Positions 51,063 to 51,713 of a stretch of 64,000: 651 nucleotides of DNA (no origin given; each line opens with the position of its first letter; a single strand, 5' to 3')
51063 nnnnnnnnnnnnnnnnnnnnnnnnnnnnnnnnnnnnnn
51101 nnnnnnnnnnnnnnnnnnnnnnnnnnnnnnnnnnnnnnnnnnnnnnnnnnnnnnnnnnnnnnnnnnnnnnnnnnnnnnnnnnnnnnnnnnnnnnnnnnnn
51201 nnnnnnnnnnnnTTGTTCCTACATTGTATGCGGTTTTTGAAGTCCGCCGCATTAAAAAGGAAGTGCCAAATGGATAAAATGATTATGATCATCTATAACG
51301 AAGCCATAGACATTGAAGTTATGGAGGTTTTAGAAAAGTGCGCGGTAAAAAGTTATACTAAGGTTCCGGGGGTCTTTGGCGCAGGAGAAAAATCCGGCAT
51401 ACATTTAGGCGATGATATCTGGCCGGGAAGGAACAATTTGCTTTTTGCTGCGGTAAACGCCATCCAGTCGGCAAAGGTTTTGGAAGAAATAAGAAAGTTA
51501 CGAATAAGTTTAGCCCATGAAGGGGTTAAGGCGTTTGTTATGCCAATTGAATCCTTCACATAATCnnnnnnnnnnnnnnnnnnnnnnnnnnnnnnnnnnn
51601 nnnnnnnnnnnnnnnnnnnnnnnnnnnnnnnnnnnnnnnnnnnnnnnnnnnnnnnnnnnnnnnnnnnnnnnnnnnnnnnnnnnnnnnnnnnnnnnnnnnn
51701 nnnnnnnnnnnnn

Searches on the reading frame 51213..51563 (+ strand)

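Call 75: search_protein_families(library=ncbifam, proteins=[window:51213-51563:+], max_evalue=0.00001)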
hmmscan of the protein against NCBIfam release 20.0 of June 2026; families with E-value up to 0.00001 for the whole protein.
window:51213-51563:+ (116 aa): 1 family
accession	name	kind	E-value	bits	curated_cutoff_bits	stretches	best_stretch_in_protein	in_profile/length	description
NF045581.1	PG0541_fam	equivalog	1.4e-23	82.7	45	1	22-111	1-91/91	PG0541 family transporter-associated protein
